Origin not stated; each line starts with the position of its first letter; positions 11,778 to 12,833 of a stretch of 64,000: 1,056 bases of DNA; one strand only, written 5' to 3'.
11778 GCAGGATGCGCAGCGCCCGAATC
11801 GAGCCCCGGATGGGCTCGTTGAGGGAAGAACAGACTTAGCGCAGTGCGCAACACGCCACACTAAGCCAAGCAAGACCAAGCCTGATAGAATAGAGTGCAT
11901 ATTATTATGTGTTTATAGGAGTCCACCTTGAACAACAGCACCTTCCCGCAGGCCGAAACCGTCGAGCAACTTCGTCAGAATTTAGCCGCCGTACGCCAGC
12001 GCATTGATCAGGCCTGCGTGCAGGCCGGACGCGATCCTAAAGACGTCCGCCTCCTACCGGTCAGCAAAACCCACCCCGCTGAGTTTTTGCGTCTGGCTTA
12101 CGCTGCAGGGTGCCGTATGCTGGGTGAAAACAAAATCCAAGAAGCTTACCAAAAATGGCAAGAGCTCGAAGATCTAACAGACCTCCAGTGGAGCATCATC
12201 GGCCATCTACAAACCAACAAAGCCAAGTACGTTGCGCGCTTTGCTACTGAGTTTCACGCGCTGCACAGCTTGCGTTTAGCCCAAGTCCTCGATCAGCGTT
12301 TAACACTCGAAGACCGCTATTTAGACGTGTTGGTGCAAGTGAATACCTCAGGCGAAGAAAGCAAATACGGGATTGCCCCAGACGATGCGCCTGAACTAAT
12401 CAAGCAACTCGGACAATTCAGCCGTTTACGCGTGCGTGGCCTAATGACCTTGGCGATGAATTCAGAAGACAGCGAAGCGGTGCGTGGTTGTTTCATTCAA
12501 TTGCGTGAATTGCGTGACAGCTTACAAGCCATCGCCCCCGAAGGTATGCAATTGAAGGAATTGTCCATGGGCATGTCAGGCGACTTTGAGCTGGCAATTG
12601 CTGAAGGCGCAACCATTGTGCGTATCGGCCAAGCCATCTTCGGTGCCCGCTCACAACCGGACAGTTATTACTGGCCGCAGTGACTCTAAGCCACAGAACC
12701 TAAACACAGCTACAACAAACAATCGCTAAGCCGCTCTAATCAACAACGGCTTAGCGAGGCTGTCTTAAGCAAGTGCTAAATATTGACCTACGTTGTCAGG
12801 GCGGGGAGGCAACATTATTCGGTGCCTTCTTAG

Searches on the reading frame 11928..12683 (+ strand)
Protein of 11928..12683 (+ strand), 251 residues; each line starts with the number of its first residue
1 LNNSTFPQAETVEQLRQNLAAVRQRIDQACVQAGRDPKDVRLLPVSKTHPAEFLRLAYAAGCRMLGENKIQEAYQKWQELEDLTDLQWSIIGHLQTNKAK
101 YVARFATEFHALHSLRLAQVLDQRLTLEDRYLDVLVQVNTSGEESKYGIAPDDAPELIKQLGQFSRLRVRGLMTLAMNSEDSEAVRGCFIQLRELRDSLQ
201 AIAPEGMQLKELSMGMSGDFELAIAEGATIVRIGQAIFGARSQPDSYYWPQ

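Call 9: find_encoding_contigs(protein=window:11928-12683:+, flank=10000, max_places=6)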
Protein window:11928-12683:+ (251 aa): 23 contigs read that carry it; 6 places shown.
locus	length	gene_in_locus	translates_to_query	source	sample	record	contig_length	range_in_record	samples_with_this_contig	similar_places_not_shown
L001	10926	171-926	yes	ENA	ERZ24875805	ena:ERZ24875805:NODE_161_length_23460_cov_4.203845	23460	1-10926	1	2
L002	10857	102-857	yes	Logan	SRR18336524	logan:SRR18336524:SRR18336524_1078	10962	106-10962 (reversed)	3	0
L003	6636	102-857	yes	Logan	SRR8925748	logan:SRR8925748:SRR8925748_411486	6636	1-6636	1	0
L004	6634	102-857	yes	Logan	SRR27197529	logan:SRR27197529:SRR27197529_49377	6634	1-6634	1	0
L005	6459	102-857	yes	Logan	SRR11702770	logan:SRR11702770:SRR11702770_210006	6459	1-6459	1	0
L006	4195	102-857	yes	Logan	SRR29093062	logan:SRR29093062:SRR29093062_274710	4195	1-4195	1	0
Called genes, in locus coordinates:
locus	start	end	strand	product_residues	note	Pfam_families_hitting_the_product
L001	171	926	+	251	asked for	PF01168:Ala_racemase_N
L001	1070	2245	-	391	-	PF07690:MFS_1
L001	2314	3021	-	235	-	PF00657:Lipase_GDSL, PF13472:Lipase_GDSL_2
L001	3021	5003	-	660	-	PF11992:TgpA_N, PF01841:Transglut_core, PF13559:DUF4129 (weak)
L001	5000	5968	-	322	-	-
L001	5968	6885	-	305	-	PF20030:bpMoxR (weak), PF07726:AAA_3, PF07728:AAA_5, PF17863:AAA_lid_2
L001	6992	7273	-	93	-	-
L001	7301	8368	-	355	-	PF01594:AI-2E_transport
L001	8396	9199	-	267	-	PF16234:DUF4892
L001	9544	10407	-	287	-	PF12146:Hydrolase_4, PF00561:Abhydrolase_1, PF00975:Thioesterase, PF12697:Abhydrolase_6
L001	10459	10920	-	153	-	PF00300:His_Phos_1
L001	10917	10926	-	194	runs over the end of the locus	PF14333:DUF4389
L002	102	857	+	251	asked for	PF01168:Ala_racemase_N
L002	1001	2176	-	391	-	PF07690:MFS_1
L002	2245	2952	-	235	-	PF00657:Lipase_GDSL, PF13472:Lipase_GDSL_2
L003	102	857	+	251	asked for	PF01168:Ala_racemase_N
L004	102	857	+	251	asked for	PF01168:Ala_racemase_N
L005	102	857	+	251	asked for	PF01168:Ala_racemase_N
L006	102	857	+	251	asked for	PF01168:Ala_racemase_N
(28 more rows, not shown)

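Call 41: find_homologous_proteins(query=window:11928-12683:+, max_evalue=1e-40)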
Query window:11928-12683:+ (251 aa): 7561 proteins with E <= 1e-40 among 8000 candidates; the best 120 are listed.
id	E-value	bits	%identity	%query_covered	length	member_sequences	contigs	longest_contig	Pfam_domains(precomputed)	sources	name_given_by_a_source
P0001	2.3e-161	553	100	100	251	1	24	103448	PF01168.27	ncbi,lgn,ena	-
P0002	3.4e-160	549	100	100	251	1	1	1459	PF01168.27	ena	-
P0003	4.1e-160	549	100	100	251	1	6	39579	PF01168.27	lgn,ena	-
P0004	4.2e-156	535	96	100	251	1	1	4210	PF01168.27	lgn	-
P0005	1.5e-153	527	94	100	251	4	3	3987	PF01168.27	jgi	-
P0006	1.9e-152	523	94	100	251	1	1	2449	PF01168.27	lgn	-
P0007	1.8e-146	504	90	100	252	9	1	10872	PF01168.27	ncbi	-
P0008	6.1e-144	496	88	100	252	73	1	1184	PF01168.27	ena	-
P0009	9.6e-143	492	86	100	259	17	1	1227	PF01168.27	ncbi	-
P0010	1.2e-142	491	87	100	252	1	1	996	PF01168.27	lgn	-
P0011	1.2e-142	491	87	100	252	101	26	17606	PF01168.27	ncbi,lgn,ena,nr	ncbi:MAG TPA: YggS family pyridoxal phosphate-dependent enzyme [Pseudomonas sp.]|nr:YggS family pyri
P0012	2.2e-142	491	87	100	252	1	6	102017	PF01168.27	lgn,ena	-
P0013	1.4e-141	488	86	100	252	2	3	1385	PF01168.27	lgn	-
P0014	1.4e-141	488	86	100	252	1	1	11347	PF01168.27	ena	-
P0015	1.9e-141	487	87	100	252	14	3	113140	PF01168.27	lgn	-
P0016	1.9e-141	487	86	100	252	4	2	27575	PF01168.27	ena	-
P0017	1.9e-141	487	86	100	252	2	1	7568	PF01168.27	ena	-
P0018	3.8e-141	487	86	100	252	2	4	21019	PF01168.27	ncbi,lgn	-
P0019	3.8e-141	486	86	100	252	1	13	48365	PF01168.27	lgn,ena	-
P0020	3.8e-141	486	88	100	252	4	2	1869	PF01168.27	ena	-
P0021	3.8e-141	486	86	100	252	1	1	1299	PF01168.27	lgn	-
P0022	4.8e-141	486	86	100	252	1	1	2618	PF01168.27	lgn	-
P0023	4.9e-141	486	85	100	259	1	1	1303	PF01168.27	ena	-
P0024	5.1e-141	486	86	100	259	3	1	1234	PF01168.27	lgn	-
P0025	5.8e-141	486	85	100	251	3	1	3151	PF01168.27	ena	-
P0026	6.9e-141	486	85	100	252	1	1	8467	PF01168.27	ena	-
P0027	8.3e-141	485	85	100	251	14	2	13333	PF01168.27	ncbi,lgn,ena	-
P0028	9.8e-141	485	85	100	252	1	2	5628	PF01168.27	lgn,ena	-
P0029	5.2e-140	483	86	100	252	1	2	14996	PF01168.27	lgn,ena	-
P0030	5.2e-140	483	85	100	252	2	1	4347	PF01168.27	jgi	-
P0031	1.0e-139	482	86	100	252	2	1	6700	PF01168.27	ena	-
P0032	2.2e-139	481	84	100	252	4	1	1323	PF01168.27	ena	-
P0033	3.9e-139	480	84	100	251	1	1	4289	PF01168.27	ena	-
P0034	4.0e-139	480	86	100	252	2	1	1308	PF01168.27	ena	-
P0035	4.2e-139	480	84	100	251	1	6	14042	PF01168.27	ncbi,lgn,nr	ncbi:MAG: YggS family pyridoxal phosphate-dependent enzyme [Gammaproteobacteria bacterium]|nr:YggS f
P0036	2.1e-138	478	84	100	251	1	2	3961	PF01168.27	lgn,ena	-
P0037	3.2e-138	477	85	100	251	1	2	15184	PF01168.27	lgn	-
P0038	6.8e-138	476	84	100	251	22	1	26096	PF01168.27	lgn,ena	-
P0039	1.1e-137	475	84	100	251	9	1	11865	PF01168.27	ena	-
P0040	3.2e-137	474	83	100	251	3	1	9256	PF01168.27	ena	-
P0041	9.7e-137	472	85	100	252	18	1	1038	PF01168.27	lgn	-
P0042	1.2e-135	469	84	100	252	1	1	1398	PF01168.27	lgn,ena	-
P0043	2.0e-134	464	83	100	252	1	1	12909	PF01168.27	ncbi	-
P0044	7.7e-134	463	81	100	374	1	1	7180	PF01168.27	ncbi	-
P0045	9.6e-134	462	81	100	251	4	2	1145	PF01168.27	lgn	-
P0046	1.2e-133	462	82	100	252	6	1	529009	PF01168.27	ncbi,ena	-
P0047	1.5e-132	458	82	100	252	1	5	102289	PF01168.27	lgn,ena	-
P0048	7.1e-132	456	81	100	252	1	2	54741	PF01168.27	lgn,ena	-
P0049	9.1e-132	456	81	100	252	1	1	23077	PF01168.27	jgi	-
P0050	4.9e-131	453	81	100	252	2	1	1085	PF01168.27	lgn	-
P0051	1.5e-130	452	79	100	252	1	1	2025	PF01168.27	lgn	-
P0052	3.6e-129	447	81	98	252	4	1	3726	PF01168.27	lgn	-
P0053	1.4e-124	432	77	100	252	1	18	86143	PF01168.27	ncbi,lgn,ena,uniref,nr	ncbi:YggS family pyridoxal phosphate-dependent enzyme [Denitrificimonas sp. JX-1]|uniref:Pyridoxal p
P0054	2.3e-110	386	82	86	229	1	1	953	PF01168.27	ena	-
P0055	3.9e-108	378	71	98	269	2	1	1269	PF01168.27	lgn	-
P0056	3.1e-107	376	70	98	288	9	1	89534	PF01168.27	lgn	-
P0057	3.3e-107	375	70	98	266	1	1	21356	PF01168.27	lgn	-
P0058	4.0e-107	375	71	98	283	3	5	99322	PF01168.27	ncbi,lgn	ncbi:YggS family pyridoxal phosphate-dependent enzyme [Kerstersia similis]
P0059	1.7e-106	373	70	98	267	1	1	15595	PF01168.27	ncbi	ncbi:MAG: YggS family pyridoxal phosphate-dependent enzyme [Burkholderiaceae bacterium]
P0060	1.9e-106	373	70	98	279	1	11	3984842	PF01168.27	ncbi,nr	ncbi:YggS family pyridoxal phosphate-dependent enzyme [Kerstersia gyiorum]|nr:YggS family pyridoxal 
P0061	1.9e-106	373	70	98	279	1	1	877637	PF01168.27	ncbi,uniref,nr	ncbi:YggS family pyridoxal phosphate-dependent enzyme [Kerstersia gyiorum]|uniref:Pyridoxal phosphat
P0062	1.9e-106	373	69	98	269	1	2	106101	PF01168.27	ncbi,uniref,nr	ncbi:YggS family pyridoxal phosphate-dependent enzyme [Halomonas garicola]|uniref:YggS family pyrido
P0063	2.2e-106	373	70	98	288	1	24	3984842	PF01168.27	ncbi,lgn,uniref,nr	ncbi:hypothetical protein EV679_0741 [Kerstersia gyiorum]|uniref:Pyridoxal phosphate homeostasis pro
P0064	2.2e-106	373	70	98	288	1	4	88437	PF01168.27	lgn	-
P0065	3.0e-106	372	69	99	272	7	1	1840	PF01168.27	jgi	-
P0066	3.1e-106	372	69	98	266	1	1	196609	PF01168.27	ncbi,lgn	-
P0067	5.2e-106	372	69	98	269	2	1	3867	PF01168.27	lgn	-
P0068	5.3e-106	371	69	98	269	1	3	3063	PF01168.27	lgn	-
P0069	6.9e-106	371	70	98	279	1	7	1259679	PF01168.27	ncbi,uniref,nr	ncbi:YggS family pyridoxal phosphate-dependent enzyme [Kerstersia gyiorum]|uniref:YggS family pyrido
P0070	7.4e-106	371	69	98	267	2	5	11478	PF01168.27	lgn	-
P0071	7.9e-106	371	69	98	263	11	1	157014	PF01168.27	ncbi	-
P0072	8.0e-106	371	70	98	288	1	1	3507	PF01168.27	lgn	-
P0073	1.3e-105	370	68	98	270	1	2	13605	PF01168.27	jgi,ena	-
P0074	1.6e-105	370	68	98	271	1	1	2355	PF01168.27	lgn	-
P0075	2.7e-105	369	68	98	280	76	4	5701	PF01168.27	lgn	-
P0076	2.8e-105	369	69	98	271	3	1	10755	PF01168.27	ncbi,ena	-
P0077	3.3e-105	369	70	98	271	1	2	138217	PF01168.27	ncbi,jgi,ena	ncbi:MAG: YggS family pyridoxal phosphate-dependent enzyme [Porticoccaceae bacterium]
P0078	3.8e-105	369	69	98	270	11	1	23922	PF01168.27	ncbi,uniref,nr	ncbi:YggS family pyridoxal phosphate-dependent enzyme [Stenotrophomonas sp. PS02297]|uniref:YggS fam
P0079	4.4e-105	368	70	98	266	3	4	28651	PF01168.27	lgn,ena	-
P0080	4.7e-105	368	69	98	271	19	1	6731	PF01168.27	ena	-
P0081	5.0e-105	368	69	99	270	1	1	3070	PF01168.27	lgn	-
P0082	5.0e-105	368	69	98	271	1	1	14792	PF01168.27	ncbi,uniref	ncbi:YggS family pyridoxal phosphate-dependent enzyme [Paracandidimonas soli]|uniref:YggS family pyr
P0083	5.2e-105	368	68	99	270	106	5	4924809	PF01168.27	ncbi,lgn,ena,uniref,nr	ncbi:hypothetical protein RC90_10820 [Pectobacterium brasiliense]|uniref:YggS family pyridoxal phosp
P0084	8.6e-105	368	69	98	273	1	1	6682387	PF01168.27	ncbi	ncbi:MAG: YggS family pyridoxal phosphate-dependent enzyme [Burkholderiaceae bacterium]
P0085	8.7e-105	368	69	98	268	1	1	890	PF01168.27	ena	-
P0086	9.7e-105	367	69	98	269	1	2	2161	PF01168.27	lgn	-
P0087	1.0e-104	367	67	98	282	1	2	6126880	PF01168.27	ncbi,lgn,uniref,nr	ncbi:Predicted enzyme with a TIM-barrel fold [Delftia tsuruhatensis]|uniref:YggS family pyridoxal ph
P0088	1.0e-104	367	67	99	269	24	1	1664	PF01168.27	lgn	-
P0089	1.1e-104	367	69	98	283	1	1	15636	PF01168.27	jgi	-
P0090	1.1e-104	367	67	99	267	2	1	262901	PF01168.27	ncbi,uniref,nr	ncbi:YggS family pyridoxal phosphate-dependent enzyme [Pectobacterium jejuense]|uniref:YggS family p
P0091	1.2e-104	367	69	98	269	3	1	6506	PF01168.27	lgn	-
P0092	1.2e-104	367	68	99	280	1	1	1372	PF01168.27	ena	-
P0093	1.2e-104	367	67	99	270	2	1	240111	PF01168.27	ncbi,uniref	ncbi:YggS family pyridoxal phosphate-dependent enzyme [Pectobacterium versatile]|uniref:YggS family 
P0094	1.3e-104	367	69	98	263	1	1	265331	PF01168.27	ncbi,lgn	ncbi:hypothetical protein D3C78_25520 [compost metagenome]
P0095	1.6e-104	367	69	98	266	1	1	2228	PF01168.27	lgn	-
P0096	1.6e-104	367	69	98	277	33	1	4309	PF01168.27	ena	-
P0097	1.7e-104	367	69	98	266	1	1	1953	PF01168.27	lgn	-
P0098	1.7e-104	367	68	98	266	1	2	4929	PF01168.27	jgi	-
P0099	1.8e-104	367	68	98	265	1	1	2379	PF01168.27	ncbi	-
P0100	1.8e-104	366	68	98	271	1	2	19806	PF01168.27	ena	-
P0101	1.9e-104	366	68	99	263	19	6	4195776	PF01168.27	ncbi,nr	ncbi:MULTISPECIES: YggS family pyridoxal phosphate-dependent enzyme [Stenotrophomonas]|nr:MULTISPECI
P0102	1.9e-104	366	68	98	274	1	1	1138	PF01168.27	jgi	-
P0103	1.9e-104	366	67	99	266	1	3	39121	PF01168.27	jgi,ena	-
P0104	2.0e-104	366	69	98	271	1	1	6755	PF01168.27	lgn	-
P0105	2.0e-104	366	69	98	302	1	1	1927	PF01168.27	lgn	-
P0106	2.0e-104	366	68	98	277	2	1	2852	PF01168.27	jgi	-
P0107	2.3e-104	366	68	98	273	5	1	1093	PF01168.27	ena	-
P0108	2.4e-104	366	68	98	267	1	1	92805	PF01168.27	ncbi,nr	ncbi:MAG: YggS family pyridoxal phosphate-dependent enzyme [Proteobacteria bacterium]|nr:YggS family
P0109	2.6e-104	366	68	98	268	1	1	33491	PF01168.27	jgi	-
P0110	2.9e-104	366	69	98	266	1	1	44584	PF01168.27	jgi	-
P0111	3.0e-104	366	68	99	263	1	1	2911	PF01168.27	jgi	jgi:pyridoxal phosphate enzyme (YggS family)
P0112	3.0e-104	366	68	98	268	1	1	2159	PF01168.27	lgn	-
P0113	3.0e-104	366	68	99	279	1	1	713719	PF01168.27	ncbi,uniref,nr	ncbi:YggS family pyridoxal phosphate-dependent enzyme [Pusillimonas sp. CC-YST705]|uniref:Pyridoxal 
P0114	3.1e-104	366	69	98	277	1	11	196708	PF01168.27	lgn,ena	-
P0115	3.1e-104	366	68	98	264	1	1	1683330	PF01168.27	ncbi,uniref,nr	ncbi:YggS family pyridoxal phosphate-dependent enzyme [Stenotrophomonas mori]|uniref:Pyridoxal phosp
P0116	3.6e-104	365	68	99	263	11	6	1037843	PF01168.27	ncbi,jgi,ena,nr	ncbi:MAG: YggS family pyridoxal phosphate enzyme [Stenotrophomonas sp. 69-14]|nr:MAG: YggS family py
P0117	3.7e-104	365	68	99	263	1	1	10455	PF01168.27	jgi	-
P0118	4.0e-104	365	68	98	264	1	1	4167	PF01168.27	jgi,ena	-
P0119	4.1e-104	365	68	99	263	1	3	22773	PF01168.27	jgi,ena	-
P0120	4.2e-104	365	67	98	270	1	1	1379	PF01168.27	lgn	-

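Call 42: find_encoding_contigs(protein=P0046, flank=5000, max_places=2)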
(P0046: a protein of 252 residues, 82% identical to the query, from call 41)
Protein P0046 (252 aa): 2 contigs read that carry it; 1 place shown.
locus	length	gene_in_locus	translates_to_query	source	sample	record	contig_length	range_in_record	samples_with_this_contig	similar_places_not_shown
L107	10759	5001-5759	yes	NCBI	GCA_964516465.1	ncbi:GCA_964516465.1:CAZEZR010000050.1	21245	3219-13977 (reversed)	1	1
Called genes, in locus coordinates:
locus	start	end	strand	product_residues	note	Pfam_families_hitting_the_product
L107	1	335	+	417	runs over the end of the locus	PF11862:DUF3382, PF02653:BPD_transp_2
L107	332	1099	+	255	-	PF00005:ABC_tran, PF13304:AAA_21 (faint), PF12399:BCA_ABC_TP_C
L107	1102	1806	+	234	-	PF00005:ABC_tran, PF13304:AAA_21 (faint)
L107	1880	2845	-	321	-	PF02885:Glycos_trans_3N, PF00591:Glycos_transf_3 (weak)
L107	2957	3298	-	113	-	PF04358:DsrC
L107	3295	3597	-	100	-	PF04077:DsrH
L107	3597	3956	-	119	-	PF02635:DsrE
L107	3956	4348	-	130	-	PF02635:DsrE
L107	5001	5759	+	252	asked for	PF01168:Ala_racemase_N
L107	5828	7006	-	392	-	PF07690:MFS_1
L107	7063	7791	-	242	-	PF25182:NonGDSL (weak), PF00657:Lipase_GDSL, PF13472:Lipase_GDSL_2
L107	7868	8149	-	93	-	-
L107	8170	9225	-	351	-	PF01594:AI-2E_transport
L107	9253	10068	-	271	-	PF16234:DUF4892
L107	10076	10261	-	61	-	-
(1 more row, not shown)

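Call 43: find_encoding_contigs(protein=P0053, flank=5000, max_places=2)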
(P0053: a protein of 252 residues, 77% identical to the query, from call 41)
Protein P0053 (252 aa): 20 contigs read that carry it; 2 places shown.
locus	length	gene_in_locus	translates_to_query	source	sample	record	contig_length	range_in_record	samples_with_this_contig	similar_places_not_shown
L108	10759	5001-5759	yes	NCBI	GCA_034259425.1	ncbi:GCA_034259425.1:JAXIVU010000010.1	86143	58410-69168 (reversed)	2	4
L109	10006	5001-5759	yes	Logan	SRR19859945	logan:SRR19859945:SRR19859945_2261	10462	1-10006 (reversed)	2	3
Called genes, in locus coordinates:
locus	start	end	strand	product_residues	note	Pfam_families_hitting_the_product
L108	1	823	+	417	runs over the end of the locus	PF11862:DUF3382, PF02653:BPD_transp_2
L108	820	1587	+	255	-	PF00005:ABC_tran, PF12399:BCA_ABC_TP_C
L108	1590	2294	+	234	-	PF00005:ABC_tran, PF13304:AAA_21 (faint)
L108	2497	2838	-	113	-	PF04358:DsrC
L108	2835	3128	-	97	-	PF04077:DsrH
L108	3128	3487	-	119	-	PF02635:DsrE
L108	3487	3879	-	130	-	PF02635:DsrE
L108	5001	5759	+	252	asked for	PF01168:Ala_racemase_N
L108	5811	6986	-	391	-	PF07690:MFS_1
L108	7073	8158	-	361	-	PF01594:AI-2E_transport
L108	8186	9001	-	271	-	PF16234:DUF4892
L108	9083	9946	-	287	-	PF12146:Hydrolase_4, PF00561:Abhydrolase_1, PF00975:Thioesterase (weak), PF12697:Abhydrolase_6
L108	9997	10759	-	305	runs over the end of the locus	PF01385:OrfB_IS605, PF07282:Cas12f1-like_TNB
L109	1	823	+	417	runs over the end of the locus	PF11862:DUF3382, PF02653:BPD_transp_2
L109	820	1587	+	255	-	PF00005:ABC_tran, PF12399:BCA_ABC_TP_C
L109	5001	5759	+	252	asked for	PF01168:Ala_racemase_N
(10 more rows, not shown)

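Call 44: find_encoding_contigs(protein=P0012, flank=5000, max_places=2)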
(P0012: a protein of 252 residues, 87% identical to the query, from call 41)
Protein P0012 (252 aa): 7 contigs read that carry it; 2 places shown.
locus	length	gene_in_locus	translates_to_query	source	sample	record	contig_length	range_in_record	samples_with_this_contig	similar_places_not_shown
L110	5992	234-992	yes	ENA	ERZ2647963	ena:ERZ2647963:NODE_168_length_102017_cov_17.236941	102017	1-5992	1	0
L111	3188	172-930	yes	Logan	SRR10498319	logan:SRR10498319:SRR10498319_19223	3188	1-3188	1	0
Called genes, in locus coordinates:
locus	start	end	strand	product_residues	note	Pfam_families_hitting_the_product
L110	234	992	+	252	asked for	PF01168:Ala_racemase_N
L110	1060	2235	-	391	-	PF07690:MFS_1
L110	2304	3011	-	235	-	PF00657:Lipase_GDSL, PF13472:Lipase_GDSL_2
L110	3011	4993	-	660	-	PF11992:TgpA_N, PF01841:Transglut_core, PF13559:DUF4129 (weak)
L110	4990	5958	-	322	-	-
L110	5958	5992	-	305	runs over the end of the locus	PF20030:bpMoxR (weak), PF07726:AAA_3, PF07728:AAA_5, PF17863:AAA_lid_2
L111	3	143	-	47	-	?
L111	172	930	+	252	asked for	PF01168:Ala_racemase_N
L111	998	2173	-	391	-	PF07690:MFS_1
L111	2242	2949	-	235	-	PF00657:Lipase_GDSL, PF13472:Lipase_GDSL_2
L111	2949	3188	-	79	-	?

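Call 45: find_encoding_contigs(protein=P0015, flank=5000, max_places=2)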
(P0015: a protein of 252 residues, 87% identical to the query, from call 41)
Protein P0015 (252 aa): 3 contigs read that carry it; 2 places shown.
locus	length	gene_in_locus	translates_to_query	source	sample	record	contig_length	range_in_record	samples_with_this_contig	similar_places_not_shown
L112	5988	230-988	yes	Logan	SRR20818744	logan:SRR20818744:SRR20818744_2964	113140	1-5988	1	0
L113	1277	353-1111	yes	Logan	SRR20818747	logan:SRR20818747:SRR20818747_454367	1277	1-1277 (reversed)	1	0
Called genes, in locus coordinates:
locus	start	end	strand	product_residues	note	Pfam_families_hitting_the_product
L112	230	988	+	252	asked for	PF01168:Ala_racemase_N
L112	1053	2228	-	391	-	PF07690:MFS_1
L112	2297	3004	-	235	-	PF00657:Lipase_GDSL, PF13472:Lipase_GDSL_2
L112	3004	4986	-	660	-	PF11992:TgpA_N, PF01841:Transglut_core, PF13559:DUF4129 (weak)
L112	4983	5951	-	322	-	-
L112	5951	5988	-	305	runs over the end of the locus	PF20030:bpMoxR (weak), PF07726:AAA_3, PF07728:AAA_5, PF17863:AAA_lid_2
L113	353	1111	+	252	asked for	PF01168:Ala_racemase_N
